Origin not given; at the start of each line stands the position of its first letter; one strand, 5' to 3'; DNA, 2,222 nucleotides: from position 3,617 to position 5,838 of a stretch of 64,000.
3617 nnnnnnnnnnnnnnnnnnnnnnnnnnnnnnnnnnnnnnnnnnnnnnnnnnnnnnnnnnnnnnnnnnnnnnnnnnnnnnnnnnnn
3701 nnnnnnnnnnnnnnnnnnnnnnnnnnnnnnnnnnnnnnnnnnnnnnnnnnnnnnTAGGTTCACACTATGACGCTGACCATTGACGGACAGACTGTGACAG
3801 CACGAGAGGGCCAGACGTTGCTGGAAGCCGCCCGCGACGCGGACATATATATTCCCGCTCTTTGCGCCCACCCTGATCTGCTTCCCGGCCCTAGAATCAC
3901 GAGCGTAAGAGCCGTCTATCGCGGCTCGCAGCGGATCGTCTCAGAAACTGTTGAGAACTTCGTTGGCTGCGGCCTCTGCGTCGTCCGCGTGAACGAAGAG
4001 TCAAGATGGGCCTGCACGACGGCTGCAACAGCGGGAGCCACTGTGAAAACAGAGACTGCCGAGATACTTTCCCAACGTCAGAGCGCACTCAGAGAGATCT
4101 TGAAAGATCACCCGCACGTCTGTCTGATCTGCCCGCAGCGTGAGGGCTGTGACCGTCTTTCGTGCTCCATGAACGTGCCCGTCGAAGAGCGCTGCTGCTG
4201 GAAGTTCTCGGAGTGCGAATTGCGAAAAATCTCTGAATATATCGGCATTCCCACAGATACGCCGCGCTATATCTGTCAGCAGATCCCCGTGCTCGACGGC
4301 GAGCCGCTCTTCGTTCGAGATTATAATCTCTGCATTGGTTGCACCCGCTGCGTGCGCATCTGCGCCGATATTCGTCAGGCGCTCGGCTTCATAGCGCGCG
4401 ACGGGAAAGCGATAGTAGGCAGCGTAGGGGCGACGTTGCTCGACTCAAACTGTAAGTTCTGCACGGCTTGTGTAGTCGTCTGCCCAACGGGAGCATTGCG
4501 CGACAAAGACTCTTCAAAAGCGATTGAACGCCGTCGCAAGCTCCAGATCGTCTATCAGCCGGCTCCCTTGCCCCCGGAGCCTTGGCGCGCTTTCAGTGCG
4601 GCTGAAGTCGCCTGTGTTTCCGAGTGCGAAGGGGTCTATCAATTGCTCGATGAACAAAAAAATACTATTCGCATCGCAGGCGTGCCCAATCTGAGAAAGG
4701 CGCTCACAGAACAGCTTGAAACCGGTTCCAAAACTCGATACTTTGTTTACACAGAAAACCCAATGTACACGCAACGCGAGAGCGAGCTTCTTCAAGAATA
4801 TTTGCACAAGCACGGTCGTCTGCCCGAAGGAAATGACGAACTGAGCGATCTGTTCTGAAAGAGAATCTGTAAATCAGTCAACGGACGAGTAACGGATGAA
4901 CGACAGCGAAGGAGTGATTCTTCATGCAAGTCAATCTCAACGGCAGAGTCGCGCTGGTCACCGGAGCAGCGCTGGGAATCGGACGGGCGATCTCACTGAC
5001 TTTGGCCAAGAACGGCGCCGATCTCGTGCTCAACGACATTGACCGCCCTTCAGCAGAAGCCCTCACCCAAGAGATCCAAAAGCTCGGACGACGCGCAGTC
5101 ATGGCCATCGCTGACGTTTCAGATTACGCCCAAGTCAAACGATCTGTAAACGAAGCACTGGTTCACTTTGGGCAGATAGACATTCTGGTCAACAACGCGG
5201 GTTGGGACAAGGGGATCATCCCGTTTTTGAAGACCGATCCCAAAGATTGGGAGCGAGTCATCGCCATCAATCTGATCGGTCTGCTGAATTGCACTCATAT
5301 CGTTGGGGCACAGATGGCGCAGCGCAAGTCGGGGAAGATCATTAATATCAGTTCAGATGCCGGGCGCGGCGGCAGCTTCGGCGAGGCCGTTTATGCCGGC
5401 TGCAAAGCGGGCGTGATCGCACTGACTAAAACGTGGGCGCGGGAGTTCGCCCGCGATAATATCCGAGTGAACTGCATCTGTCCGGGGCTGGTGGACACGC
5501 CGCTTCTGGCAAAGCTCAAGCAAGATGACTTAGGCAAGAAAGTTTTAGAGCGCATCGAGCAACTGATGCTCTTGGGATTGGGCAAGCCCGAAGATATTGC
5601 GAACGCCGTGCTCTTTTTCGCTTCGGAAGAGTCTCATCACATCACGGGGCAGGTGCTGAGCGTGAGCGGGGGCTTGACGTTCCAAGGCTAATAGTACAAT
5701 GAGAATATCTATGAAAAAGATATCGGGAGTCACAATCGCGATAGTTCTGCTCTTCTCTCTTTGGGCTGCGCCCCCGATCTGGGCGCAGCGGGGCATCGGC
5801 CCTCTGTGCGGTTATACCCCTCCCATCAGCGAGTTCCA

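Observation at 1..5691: BCR/HAD-like module with two distinct tandem activase ATPases plus ferredoxin, Fe-S protein and SDR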

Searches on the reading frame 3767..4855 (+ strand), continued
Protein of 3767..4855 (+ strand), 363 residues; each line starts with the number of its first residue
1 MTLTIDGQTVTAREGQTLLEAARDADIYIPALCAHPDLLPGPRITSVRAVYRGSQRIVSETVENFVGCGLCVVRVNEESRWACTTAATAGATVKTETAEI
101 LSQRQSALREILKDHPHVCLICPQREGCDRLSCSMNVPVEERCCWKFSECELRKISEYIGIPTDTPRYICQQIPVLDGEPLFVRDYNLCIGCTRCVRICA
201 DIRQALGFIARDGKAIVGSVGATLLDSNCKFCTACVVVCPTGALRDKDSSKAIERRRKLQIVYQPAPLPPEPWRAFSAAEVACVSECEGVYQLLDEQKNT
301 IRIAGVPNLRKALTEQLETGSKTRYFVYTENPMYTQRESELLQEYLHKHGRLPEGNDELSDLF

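Call 83: find_encoding_contigs(protein=P0122, flank=10000, max_places=1)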
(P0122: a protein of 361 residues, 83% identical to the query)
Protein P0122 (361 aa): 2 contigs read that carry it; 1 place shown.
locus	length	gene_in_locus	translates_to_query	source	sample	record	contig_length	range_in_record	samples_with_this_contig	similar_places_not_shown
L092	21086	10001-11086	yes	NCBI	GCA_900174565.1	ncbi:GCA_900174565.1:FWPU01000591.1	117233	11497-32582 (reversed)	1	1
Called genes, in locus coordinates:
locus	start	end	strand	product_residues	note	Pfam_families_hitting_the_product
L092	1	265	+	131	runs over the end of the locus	-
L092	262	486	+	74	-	-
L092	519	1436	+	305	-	PF01135:PCMT, PF13847:Methyltransf_31 (weak), PF13649:Methyltransf_25 (weak)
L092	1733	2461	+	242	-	PF08279:HTH_11 (weak), PF08445:FR47 (faint), PF00583:Acetyltransf_1, PF13673:Acetyltransf_10, PF13508:Acetyltransf_7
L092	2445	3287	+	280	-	PF04909:Amidohydro_2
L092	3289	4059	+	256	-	PF00378:ECH_1, PF16113:ECH_2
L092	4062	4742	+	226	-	-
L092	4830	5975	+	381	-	PF06050:HGD-D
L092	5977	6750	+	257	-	-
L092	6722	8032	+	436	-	PF06050:HGD-D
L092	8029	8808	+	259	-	PF01869:BcrAD_BadFG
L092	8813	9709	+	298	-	PF01869:BcrAD_BadFG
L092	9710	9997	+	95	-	PF12838:Fer4_7 (faint), PF13187:Fer4_9 (faint), PF14697:Fer4_21 (weak), PF25160:LdpA_Fe-S-bd (faint), PF12797:Fer4_2 (weak), PF12837:Fer4_6, PF13237:Fer4_10 (weak), PF00037:Fer4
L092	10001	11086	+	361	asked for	PF00111:Fer2 (weak), PF13510:Fer2_4, PF00037:Fer4 (faint), PF12837:Fer4_6 (faint), PF22117:Fer4_Nqo3 (weak), PF12838:Fer4_7 (weak), PF14697:Fer4_21 (weak), PF24348:DUF7508 (weak)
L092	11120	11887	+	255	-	PF00106:adh_short, PF08659:KR, PF13561:adh_short_C2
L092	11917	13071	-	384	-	PF00108:Thiolase_N, PF02803:Thiolase_C, PF22691:Thiolase_C_1 (faint)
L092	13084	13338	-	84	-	PF07747:MTH865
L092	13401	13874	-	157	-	PF09988:DUF2227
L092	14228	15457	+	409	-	PF13088:BNR_2 (faint), PF02012:BNR (faint)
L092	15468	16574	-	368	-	PF03462:PCRF, PF00472:RF-1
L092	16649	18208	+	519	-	PF00890:FAD_binding_2, PF01266:DAO, PF03486:HI0933_like (faint), PF07992:Pyr_redox_2 (faint), PF12831:FAD_oxidored (faint), PF02910:Succ_DH_flav_C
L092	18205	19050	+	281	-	PF02749:QRPTase_N, PF01729:QRPTase_C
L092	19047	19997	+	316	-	PF02445:NadA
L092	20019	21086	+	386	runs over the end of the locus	PF01171:ATP_bind_3 (weak), PF03054:tRNA_Me_trans, PF06508:QueC (faint), PF20259:tRNA_Me_trans_M, PF20258:tRNA_Me_trans_C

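Call 84: find_encoding_contigs(protein=P0164, flank=7000, max_places=1)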
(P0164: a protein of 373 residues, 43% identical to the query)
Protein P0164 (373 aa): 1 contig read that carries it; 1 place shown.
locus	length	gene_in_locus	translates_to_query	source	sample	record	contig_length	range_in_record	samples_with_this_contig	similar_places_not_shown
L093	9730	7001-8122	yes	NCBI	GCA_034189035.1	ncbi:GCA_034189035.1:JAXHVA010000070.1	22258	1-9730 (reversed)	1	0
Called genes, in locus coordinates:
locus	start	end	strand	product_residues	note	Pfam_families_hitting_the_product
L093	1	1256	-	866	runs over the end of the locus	PF04879:Molybdop_Fe4S4, PF00384:Molybdopterin, PF01568:Molydop_binding (weak)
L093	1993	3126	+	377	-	PF06050:HGD-D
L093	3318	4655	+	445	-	PF06050:HGD-D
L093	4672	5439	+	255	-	PF01869:BcrAD_BadFG, PF22521:HypF_C_2 (faint)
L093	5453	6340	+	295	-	PF01869:BcrAD_BadFG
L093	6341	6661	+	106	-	PF00037:Fer4 (weak), PF12837:Fer4_6 (weak)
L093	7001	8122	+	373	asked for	PF13510:Fer2_4, PF10588:NADH-G_4Fe-4S_3 (weak), PF22117:Fer4_Nqo3, PF12838:Fer4_7, PF14697:Fer4_21 (weak), PF24348:DUF7508 (weak)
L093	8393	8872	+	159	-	-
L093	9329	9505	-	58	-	-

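Call 85: find_encoding_contigs(protein=P0185, flank=7000, max_places=1)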
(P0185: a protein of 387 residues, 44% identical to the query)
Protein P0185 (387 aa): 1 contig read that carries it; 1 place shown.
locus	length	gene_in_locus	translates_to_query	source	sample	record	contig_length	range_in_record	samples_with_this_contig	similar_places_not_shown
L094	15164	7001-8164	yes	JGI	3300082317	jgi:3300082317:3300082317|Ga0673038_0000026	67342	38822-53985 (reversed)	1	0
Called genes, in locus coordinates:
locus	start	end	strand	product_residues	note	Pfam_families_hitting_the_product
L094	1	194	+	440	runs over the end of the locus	PF06245:DUF1015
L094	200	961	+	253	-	PF01135:PCMT (faint), PF05175:MTS, PF06325:PrmA (weak), PF02475:TRM5-TYW2_MTfase (weak), PF13847:Methyltransf_31, PF08241:Methyltransf_11 (weak), PF13649:Methyltransf_25, PF01170:UPF0020, +2 more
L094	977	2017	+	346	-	-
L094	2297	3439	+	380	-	PF06050:HGD-D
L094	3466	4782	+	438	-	PF06050:HGD-D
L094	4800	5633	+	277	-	PF01869:BcrAD_BadFG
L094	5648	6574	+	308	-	PF01869:BcrAD_BadFG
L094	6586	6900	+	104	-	PF25160:LdpA_Fe-S-bd (weak), PF00037:Fer4, PF12797:Fer4_2 (weak), PF12837:Fer4_6, PF13237:Fer4_10 (weak), PF12838:Fer4_7 (weak), PF13187:Fer4_9 (weak)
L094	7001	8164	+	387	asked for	PF13510:Fer2_4, PF12838:Fer4_7 (weak), PF13187:Fer4_9 (weak), PF22117:Fer4_Nqo3, PF00037:Fer4 (weak)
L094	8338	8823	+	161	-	PF00583:Acetyltransf_1, PF13673:Acetyltransf_10 (weak), PF13508:Acetyltransf_7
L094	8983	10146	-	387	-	PF02771:Acyl-CoA_dh_N, PF02770:Acyl-CoA_dh_M, PF00441:Acyl-CoA_dh_1, PF08028:Acyl-CoA_dh_2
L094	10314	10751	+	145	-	PF03652:RuvX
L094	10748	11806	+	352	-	PF02618:YceG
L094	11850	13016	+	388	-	PF04055:Radical_SAM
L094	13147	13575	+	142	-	-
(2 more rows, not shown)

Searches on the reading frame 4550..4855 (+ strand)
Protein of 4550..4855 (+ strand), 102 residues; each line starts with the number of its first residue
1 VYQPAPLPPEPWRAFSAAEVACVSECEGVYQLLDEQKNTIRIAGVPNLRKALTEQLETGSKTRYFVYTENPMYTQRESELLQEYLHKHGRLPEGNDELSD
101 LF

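Call 80: predict_structure(alignment_id=A3)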
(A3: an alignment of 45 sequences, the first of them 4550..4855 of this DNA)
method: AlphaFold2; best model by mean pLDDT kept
length: 102 residues; sequences in the alignment: 45
mean_pLDDT: 69.8   pTM: 0.53
mean pLDDT of the five models: 69.8, 68.0, 67.4, 64.9, 61.5
residues with pLDDT >= 90: 0; 70-90: 63; 50-70: 23; < 50: 16
segments of 3 or more residues with pLDDT < 50: 1-3, 92-102
pLDDT, mean of each block of 10 residues (from residue 1): 49 77 81 78 82 79 78 70 65 45 40
secondary structure, 60 per line:
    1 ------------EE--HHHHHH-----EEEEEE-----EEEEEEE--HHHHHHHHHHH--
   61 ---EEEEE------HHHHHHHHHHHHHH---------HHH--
elements in order: H17-22 E28-33 E39-45 H48-58 E64-68 H75-88

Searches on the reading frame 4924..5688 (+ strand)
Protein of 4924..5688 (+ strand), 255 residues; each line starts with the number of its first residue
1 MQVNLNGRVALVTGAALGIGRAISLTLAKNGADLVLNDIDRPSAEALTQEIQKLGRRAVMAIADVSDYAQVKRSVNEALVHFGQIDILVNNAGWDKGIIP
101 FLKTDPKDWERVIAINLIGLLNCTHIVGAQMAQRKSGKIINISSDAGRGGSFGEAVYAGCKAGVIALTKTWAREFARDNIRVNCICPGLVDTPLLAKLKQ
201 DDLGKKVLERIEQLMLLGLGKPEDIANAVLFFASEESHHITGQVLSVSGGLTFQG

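Call 4: search_protein_families(library=pfam, proteins=[window:4924-5688:+], max_evalue=0.01)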
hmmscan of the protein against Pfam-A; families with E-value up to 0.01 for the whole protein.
window:4924-5688:+ (255 aa): 4 families
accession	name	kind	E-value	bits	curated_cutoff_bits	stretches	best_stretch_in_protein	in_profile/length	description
PF13561.12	adh_short_C2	-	2.9e-63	214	27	1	14-252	1-236/236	Enoyl-(Acyl carrier protein) reductase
PF00106.31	adh_short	-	1.3e-59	201.4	26.6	1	8-201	1-193/195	short chain dehydrogenase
PF08659.16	KR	-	1.4e-12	48.3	22.6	1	10-172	3-164/180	KR domain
PF23441.1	SDR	-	0.0005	20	27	1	155-251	161-255/258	SDR-like rossmann domain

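Call 5: search_protein_families(library=ncbifam, proteins=[window:4924-5688:+], max_evalue=0.001)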
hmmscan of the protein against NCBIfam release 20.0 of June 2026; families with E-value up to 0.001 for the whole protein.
window:4924-5688:+ (255 aa): 229 families (the best 25 are shown)
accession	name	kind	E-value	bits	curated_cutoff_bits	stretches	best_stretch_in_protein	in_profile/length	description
TIGR03206.1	benzo_BadH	equivalog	4.5e-76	255.5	431.2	1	6-252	2-249/250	2-hydroxycyclohexanecarboxyl-CoA dehydrogenase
NF005559.1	PRK07231.1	subfamily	9.7e-70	234.9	215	1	5-252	2-248/249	glucose 1-dehydrogenase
NF004198.0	PRK05653.1-3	equivalog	2e-69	233.8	296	1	4-252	4-247/248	3-oxoacyl-ACP reductase FabG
TIGR01830.1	3oxo_ACP_reduc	equivalog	3.5e-68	229.9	297.75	1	10-251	1-238/239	3-oxoacyl-[acyl-carrier-protein] reductase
NF004791.0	PRK06138.1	equivalog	1.1e-63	214.8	312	1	4-253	2-251/252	SDR family oxidoreductase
NF009466.0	PRK12826.1-2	subfamily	2.1e-62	210.8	222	1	8-252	4-245/248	3-oxoacyl-ACP reductase FabG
NF004197.0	PRK05653.1-1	equivalog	1.1e-61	208.7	332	1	1-253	1-248/249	3-oxoacyl-ACP reductase FabG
NF009093.0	PRK12429.1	subfamily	1.9e-60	204.3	258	1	4-254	2-259/259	3-hydroxybutyrate dehydrogenase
NF052558.1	MBtsdlDhBudC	equivalog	6.1e-59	199.6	270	1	6-252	2-242/250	meso-2,3-butanediol dehydrogenase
TIGR01829.1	AcAcCoA_reduct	subfamily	1.2e-58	198.6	302.1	1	8-252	1-241/242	acetoacetyl-CoA reductase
TIGR03971.1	SDR_subfam_1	subfamily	1.3e-58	198.5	300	1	5-252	1-269/271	mycofactocin-coupled SDR family oxidoreductase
NF009546.0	PRK12935.1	equivalog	1.5e-58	198.3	418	1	3-251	2-245/247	acetoacetyl-CoA reductase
NF009464.0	PRK12824.1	subfamily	7.1e-58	196.1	269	1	8-252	3-243/245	3-oxoacyl-ACP reductase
NF004818.0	PRK06172.1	equivalog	3.7e-57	193.5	336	1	1-252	1-251/253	SDR family oxidoreductase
NF053701.1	CsHdxCHCADhChcB2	equivalog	2.1e-56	191.2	350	1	5-252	1-243/245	cis-4-hydroxycyclohexanecarboxylate dehydrogenase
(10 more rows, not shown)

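Call 56: search_solved_structures(query=window:4924-5688:+, max_evalue=1e-30)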
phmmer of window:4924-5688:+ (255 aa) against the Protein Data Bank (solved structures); distinct sequences matched with E-value up to 1e-30: 185 (the best 60 are shown).
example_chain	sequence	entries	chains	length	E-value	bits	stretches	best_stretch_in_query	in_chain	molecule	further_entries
2et6_A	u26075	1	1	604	8.4e-58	199.1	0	3-214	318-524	(3R)-hydroxyacyl-CoA dehydrogenase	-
2uvd_A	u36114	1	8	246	6.4e-54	186.4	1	5-252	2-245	3-OXOACYL-(ACYL-CARRIER-PROTEIN) REDUCTASE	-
7pcs_B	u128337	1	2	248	5.2e-52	180.1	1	5-252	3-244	BbsD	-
4nbu_A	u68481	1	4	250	1.1e-50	175.8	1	5-251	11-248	3-oxoacyl-(Acyl-carrier-protein) reductase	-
2hq1_A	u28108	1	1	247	1.7e-49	172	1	4-252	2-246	Glucose/ribitol dehydrogenase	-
4jro_A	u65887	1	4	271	6e-49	170.1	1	4-252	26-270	FabG protein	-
3osu_A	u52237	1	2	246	3.4e-47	164.4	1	8-251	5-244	3-oxoacyl-[acyl-carrier-protein] reductase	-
4nbt_A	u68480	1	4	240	3.5e-47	164.3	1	4-251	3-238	3-oxoacyl-[acyl-carrier-protein] reductase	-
3sj7_A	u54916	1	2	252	3.8e-47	164.2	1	8-251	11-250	3-oxoacyl-(Acyl-carrier-protein) reductase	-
7sub_A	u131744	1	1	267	2.9e-46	161.3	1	4-251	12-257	3-oxoacyl-reductase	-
8x89_A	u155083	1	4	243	5.8e-45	157.1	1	8-252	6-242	3-oxoacyl-[acyl-carrier-protein] reductase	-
3woh_A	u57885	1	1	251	7.9e-45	156.6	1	5-252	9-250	SiaM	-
1edo_A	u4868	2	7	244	1.4e-44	155.8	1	9-252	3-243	BETA-KETO ACYL CARRIER PROTEIN REDUCTASE | KETOACYL REDUCTASE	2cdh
4weo_A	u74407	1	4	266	3.4e-44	154.6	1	3-253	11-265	Putative acetoin(Diacetyl) reductase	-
4nbw_A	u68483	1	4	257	6.5e-44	153.6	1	6-252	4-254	Short-chain dehydrogenase/reductase SDR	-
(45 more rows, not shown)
